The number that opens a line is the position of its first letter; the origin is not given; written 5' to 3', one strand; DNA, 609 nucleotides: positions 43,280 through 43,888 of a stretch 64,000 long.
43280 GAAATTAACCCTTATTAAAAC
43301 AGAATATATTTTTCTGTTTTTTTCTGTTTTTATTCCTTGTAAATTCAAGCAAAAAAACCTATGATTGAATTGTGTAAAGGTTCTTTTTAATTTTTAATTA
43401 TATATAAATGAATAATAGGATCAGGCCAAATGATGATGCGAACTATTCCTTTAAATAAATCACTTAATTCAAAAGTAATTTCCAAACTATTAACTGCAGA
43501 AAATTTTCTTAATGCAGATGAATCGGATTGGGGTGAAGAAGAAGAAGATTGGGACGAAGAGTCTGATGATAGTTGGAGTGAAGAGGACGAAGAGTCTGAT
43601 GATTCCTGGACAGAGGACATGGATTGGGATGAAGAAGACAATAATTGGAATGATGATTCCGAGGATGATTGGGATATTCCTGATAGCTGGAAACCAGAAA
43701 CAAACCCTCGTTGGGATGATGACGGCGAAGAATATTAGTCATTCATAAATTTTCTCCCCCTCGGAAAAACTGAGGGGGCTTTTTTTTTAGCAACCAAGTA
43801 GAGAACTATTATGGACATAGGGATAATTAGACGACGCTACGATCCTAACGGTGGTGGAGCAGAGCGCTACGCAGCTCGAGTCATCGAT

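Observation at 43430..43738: Small Trp-acidic tandem-repeat protein with W-acidic motifs resembling eukaryotic kinesin-light-chain-binding motifs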

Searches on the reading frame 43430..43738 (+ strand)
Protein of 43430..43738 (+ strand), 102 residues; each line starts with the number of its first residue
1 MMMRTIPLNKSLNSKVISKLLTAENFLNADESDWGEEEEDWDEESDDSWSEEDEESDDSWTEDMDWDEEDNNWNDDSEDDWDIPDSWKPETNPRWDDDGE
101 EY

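Call 5: search_protein_families(library=pfam, proteins=[window:43430-43735:+], max_evalue=0.01)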
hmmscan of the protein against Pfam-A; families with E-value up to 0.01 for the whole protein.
window:43430-43735:+ (102 aa): 0 families

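Call 6: find_homologous_proteins(query=window:43430-43735:+, max_evalue=0.01)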
Query window:43430-43735:+ (102 aa): 1 proteins with E <= 0.01 among 1187 candidates.
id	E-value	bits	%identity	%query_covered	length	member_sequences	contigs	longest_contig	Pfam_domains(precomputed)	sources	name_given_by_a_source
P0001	6.1e-55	202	100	100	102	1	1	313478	-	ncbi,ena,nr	ncbi:MAG: hypothetical protein MK193_07150 [Lentisphaeria bacterium]|nr:hypothetical protein [Lentis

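Call 14: find_encoding_contigs(protein=window:43430-43738:+, flank=10000, max_places=6)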
Protein window:43430-43738:+ (102 aa): 1 contig read that carries it; 1 place shown.
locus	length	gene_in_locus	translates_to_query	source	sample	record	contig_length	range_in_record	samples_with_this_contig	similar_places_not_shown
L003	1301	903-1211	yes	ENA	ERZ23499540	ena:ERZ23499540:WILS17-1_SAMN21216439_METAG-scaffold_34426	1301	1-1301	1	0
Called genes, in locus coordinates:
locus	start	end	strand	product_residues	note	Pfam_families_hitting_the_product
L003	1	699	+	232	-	?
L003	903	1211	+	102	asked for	-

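Call 18: search_protein_representatives(protein=window:43430-43735:+)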
Query: 102 residues. Proteins with E-value up to 0.001 (for the whole library): 1; up to 1e-10: 1; up to 1e-30: 1. The best 1 are listed.
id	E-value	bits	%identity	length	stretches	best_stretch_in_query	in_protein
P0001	1.9e-55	202.1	100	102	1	1-102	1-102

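Call 26: search_protein_families(library=phrogs, proteins=[window:43430-43735:+], max_evalue=10)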
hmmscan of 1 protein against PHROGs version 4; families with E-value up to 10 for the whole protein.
window:43430-43735:+ (102 aa): 2 families
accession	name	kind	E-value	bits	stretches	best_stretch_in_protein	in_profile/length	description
phrog_4571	-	unknown function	0.47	11.2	1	8-74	109-174/289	-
phrog_30618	-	unknown function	1.2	9.6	1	10-80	110-179/269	-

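Call 27: search_protein_families(library=padloc, proteins=[window:43430-43735:+], max_evalue=10)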
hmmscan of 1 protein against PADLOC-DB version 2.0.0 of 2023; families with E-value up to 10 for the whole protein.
window:43430-43735:+ (102 aa): 1 family
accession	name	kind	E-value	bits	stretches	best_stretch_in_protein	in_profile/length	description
PDLC00484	JetB1|JetB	-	9.8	3.8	0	30-75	198-242/256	DUF4194 domain; MukE-like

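Call 28: search_solved_structures(query=window:43430-43735:+, max_evalue=10, show_alignments=3)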
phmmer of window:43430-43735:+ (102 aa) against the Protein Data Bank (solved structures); distinct sequences matched with E-value up to 10: 0.

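Call 34: predict_structure(protein=window:43430-43735:+)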
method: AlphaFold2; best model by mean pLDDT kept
length: 102 residues; sequences in the alignment: 1
mean_pLDDT: 59.4   pTM: 0.13
mean pLDDT of the five models: 59.4, 54.9, 53.4, 53.3, 52.7
residues with pLDDT >= 90: 0; 70-90: 1; 50-70: 98; < 50: 3
segments of 3 or more residues with pLDDT < 50: 1-3
pLDDT, mean of each block of 10 residues (from residue 1): 56 56 55 61 64 61 64 60 60 59 55
secondary structure, 60 per line:
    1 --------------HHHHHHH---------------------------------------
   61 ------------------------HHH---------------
elements in order: H15-21

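Call 48: search_dna_similar(query=window:43430-43735:+, collection=phages, mode=protein, max_evalue=1, max_rows=10)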
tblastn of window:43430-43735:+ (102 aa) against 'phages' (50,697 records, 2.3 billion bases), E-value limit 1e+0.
No match.

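Call 49: search_dna_similar(query=window:43430-43735:+, collection=plasmids, mode=protein, max_evalue=1, max_rows=10)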
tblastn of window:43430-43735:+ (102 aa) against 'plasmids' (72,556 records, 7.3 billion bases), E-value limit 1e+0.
No match.

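Call 57: find_related_loci(query=window:43430-43735:+, collection=viral_contigs, flank=3000)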
Query window:43430-43735:+ (102 aa) in viral_contigs; peptide patterns used: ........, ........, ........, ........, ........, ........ (x = any residue, [..] = any of these).
29 stretches matched a pattern, but none encodes a relative of the query by tblastn (E <= 1e-3).

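Call 58: list_cluster_members(proteins=[P0001, P0122])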
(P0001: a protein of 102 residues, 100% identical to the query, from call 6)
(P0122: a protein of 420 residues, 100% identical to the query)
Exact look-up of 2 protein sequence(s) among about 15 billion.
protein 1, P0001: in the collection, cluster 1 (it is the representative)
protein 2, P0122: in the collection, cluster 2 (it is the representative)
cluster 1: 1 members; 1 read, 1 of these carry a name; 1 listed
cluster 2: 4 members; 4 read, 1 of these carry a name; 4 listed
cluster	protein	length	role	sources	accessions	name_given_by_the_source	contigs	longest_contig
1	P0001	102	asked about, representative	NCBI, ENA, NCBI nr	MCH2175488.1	MAG: hypothetical protein MK193_07150 [Lentisphaeria bacterium] | hypothetical protein [Lentisphaeria bacterium]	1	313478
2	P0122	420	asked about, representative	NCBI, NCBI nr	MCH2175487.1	MAG: histidine phosphatase family protein [Lentisphaeria bacterium] | histidine phosphatase family protein [Lentisphaeria bacterium]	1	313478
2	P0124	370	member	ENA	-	-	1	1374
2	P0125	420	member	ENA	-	-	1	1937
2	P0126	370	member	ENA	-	-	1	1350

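Call 59: search_protein_families(library=ncbifam, proteins=[window:43430-43735:+], max_evalue=0.01)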
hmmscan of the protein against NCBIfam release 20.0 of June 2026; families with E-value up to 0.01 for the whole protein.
window:43430-43735:+ (102 aa): 0 families

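Call 60: find_encoding_contigs(protein=P0125, flank=3000, max_places=4)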
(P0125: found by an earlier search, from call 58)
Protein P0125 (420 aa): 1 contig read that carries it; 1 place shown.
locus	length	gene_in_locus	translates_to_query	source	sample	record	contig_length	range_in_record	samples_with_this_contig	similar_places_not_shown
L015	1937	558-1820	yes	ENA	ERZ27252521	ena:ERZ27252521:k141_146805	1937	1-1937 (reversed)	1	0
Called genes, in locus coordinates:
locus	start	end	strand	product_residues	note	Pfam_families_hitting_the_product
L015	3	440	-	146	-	?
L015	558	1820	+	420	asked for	PF00300:His_Phos_1, PF03009:GDPD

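Call 61: find_encoding_contigs(protein=P0124, flank=3000, max_places=4)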
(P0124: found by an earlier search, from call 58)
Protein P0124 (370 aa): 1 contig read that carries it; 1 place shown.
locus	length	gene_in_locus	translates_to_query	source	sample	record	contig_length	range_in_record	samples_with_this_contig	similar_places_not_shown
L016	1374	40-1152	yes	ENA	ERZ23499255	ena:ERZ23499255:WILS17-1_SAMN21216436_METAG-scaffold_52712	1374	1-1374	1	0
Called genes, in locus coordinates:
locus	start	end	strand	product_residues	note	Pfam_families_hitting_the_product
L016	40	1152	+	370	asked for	PF00300:His_Phos_1, PF03009:GDPD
